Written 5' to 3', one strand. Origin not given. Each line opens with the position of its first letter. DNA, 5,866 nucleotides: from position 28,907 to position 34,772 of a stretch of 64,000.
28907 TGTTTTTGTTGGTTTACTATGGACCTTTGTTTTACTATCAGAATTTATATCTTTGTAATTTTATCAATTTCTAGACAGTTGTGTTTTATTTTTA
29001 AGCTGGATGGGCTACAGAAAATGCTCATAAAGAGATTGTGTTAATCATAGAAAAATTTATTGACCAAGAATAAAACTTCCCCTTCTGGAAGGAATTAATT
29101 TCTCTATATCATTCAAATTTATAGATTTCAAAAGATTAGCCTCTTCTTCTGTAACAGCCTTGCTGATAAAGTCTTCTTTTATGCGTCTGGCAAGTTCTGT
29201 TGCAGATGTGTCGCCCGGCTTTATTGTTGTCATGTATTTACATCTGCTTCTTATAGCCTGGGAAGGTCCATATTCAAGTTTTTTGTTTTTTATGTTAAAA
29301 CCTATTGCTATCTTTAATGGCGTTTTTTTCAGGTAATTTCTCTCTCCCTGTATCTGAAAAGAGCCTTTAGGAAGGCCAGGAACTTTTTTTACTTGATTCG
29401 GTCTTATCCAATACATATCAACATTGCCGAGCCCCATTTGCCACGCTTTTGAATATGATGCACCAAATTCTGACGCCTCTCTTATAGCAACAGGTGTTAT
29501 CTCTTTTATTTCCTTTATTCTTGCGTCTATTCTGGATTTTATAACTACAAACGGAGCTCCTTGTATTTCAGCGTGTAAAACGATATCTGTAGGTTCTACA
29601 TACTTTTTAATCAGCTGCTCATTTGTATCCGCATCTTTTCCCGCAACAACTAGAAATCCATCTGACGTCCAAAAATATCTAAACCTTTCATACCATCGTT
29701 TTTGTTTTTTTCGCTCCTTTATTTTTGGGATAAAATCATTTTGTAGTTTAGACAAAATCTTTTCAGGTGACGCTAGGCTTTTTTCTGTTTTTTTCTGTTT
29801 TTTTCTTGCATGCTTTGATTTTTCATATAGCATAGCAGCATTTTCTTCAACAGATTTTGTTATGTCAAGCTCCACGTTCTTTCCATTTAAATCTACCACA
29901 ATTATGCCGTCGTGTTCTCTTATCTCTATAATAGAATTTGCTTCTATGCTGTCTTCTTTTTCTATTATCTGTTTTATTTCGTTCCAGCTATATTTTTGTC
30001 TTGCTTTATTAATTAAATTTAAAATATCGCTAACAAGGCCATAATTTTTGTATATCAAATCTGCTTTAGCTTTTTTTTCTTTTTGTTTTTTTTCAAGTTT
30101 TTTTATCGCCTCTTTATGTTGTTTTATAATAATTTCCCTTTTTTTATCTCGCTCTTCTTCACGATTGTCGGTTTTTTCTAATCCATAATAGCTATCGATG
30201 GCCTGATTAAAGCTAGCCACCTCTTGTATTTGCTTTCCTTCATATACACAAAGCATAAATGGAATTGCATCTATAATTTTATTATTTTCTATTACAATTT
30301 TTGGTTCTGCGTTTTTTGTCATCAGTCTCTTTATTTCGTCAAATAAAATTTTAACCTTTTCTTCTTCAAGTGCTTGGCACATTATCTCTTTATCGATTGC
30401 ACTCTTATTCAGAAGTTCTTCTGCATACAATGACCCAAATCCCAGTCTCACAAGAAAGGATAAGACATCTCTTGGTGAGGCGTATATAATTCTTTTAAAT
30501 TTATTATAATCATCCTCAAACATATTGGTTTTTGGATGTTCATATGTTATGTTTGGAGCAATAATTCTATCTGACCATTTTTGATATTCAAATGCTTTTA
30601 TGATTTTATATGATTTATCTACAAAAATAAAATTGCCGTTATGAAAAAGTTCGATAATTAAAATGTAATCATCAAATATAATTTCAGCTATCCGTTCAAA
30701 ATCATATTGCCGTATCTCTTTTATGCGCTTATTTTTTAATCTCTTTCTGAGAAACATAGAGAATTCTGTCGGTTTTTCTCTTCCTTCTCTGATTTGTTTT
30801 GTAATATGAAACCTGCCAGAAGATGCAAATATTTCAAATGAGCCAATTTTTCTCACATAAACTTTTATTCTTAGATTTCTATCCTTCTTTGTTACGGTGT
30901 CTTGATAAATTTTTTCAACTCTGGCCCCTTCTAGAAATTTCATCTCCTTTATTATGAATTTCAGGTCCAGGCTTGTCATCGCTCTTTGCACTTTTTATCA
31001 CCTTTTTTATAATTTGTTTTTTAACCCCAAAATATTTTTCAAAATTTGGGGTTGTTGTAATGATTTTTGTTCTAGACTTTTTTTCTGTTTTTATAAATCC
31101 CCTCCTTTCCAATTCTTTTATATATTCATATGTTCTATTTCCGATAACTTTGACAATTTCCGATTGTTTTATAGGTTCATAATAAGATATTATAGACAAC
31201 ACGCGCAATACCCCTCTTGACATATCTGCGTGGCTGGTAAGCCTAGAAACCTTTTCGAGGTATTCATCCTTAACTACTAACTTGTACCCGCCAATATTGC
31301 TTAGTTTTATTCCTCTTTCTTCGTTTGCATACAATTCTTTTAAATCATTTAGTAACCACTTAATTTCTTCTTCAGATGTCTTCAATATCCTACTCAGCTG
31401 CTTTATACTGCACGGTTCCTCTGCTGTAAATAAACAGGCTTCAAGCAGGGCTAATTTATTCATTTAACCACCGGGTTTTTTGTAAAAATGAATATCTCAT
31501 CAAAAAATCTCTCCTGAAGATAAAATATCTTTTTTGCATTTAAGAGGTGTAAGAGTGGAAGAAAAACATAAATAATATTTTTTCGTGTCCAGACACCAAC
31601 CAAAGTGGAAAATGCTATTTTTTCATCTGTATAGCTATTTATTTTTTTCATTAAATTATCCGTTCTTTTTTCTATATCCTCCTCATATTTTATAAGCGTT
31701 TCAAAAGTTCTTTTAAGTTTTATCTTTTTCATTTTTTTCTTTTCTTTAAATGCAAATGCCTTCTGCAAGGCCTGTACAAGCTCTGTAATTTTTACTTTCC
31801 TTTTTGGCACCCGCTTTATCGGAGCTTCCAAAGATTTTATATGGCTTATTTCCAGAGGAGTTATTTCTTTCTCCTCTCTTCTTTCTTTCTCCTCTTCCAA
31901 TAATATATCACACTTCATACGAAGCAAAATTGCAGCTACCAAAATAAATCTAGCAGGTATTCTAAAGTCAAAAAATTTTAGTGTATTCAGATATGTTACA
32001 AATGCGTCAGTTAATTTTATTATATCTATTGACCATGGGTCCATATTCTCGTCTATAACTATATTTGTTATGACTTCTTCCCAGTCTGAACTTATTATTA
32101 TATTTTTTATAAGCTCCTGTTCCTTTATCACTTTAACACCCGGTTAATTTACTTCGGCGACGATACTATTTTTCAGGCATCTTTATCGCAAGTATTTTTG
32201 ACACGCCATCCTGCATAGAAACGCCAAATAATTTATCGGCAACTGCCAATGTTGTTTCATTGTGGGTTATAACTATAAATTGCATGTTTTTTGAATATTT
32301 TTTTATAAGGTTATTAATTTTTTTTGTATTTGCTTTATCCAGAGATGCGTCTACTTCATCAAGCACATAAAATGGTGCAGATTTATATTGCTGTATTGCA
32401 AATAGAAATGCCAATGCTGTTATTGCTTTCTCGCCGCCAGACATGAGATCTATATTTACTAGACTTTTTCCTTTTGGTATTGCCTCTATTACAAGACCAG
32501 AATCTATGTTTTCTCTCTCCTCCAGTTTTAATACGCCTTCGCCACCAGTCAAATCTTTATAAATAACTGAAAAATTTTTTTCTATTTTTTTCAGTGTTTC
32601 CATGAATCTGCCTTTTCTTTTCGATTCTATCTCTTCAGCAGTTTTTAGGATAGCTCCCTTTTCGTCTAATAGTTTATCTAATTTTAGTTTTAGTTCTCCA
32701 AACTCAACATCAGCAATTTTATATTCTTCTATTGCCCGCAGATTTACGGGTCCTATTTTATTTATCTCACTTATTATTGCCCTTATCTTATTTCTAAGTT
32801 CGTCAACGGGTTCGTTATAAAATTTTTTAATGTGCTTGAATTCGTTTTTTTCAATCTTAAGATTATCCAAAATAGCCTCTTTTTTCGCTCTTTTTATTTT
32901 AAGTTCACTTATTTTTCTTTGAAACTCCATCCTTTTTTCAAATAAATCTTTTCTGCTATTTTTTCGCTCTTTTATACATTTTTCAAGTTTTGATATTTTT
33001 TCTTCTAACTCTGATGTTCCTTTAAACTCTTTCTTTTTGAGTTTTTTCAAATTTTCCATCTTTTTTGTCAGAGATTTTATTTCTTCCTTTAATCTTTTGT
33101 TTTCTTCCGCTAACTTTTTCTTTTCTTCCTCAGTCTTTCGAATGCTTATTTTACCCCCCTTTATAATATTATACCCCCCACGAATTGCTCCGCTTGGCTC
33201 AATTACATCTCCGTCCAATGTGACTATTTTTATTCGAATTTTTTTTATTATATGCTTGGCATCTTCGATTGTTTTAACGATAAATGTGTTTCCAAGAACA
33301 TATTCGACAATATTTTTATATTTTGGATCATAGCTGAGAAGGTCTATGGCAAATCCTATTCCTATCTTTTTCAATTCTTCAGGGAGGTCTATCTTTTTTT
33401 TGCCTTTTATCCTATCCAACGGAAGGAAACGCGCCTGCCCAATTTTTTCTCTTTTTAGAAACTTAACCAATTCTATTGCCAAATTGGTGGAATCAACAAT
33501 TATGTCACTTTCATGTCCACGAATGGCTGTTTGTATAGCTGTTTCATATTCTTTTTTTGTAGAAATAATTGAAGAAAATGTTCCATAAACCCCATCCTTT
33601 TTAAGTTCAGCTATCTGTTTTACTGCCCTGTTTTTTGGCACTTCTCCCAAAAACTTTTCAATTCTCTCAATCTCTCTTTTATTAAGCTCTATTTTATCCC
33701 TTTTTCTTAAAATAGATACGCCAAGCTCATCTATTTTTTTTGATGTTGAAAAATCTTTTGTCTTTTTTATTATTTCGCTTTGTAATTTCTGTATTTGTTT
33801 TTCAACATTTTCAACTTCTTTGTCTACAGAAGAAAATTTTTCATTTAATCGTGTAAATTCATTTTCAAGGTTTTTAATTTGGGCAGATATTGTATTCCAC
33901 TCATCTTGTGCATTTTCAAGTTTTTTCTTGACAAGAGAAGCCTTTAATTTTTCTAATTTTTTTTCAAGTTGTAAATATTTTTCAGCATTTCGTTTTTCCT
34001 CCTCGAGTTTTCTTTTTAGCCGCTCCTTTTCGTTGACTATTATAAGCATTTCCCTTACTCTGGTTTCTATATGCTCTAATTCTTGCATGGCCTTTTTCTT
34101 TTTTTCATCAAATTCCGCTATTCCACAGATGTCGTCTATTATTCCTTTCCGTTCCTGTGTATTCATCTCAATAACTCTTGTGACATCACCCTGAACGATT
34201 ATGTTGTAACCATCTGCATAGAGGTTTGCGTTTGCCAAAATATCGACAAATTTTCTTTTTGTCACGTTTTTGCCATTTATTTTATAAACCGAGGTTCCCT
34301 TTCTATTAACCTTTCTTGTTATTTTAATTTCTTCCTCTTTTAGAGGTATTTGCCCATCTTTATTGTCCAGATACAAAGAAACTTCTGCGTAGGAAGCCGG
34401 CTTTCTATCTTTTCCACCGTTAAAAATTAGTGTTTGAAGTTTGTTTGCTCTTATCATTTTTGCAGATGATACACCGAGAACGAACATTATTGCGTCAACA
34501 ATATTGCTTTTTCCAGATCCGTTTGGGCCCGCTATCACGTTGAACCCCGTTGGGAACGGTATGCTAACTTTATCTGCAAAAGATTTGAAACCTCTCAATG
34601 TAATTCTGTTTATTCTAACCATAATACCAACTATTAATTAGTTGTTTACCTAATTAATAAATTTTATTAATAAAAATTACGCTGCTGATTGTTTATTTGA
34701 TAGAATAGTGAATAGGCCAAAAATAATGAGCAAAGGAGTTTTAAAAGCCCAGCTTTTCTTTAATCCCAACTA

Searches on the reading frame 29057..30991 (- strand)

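Call 47: search_protein_families(library=pfam, proteins=[window:29057-30991:-], max_evalue=0.001)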
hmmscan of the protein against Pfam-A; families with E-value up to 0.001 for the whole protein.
window:29057-30991:- (644 aa): 3 families
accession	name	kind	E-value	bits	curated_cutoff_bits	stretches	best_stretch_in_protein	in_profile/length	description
PF05833.16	NFACT_N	-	3.7e-47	161.6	31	1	8-418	3-416/456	NFACT N-terminal and middle domains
PF05670.18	NFACT-R_1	-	1.8e-26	93.3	29.8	1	437-549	2-112/112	NFACT protein RNA binding domain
PF06831.19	H2TH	-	0.00025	21.4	34.7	0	182-229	36-83/93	Formamidopyrimidine-DNA glycosylase H2TH domain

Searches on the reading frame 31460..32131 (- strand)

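Call 47: search_protein_families(library=pfam, proteins=[window:31460-32131:-], max_evalue=0.001)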
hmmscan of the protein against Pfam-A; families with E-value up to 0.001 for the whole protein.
window:31460-32131:- (223 aa): 1 family
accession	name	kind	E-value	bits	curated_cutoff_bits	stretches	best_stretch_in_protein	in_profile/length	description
PF02616.19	SMC_ScpA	-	1.5e-17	64.8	24.6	2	25-89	2-67/232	Segregation and condensation protein ScpA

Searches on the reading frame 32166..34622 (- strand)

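Call 47: search_protein_families(library=pfam, proteins=[window:32166-34622:-], max_evalue=0.001)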
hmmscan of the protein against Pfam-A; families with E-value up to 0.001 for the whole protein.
window:32166-34622:- (818 aa): 6 families
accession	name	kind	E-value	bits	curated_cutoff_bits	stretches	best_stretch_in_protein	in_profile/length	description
PF02463.25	SMC_N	-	3.8e-73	246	40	1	4-808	2-219/220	RecF/RecN/SMC N terminal domain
PF06470.18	SMC_hinge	-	5.4e-28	98.2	22.5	1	343-458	2-115/116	SMC proteins Flexible Hinge Domain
PF13304.12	AAA_21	-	3.2e-13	50.9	27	2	500-790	94-301/304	AAA domain, putative AbiEii toxin, Type IV TA system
PF13476.12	AAA_23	-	3.7e-10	41.2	27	0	6-255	1-199/201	AAA domain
PF13175.12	AAA_15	-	1.1e-08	35.6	32.1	1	4-347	3-266/374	AAA ATPase domain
PF13555.12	AAA_29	-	9.1e-07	29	27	1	11-52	8-49/61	P-loop containing region of AAA domain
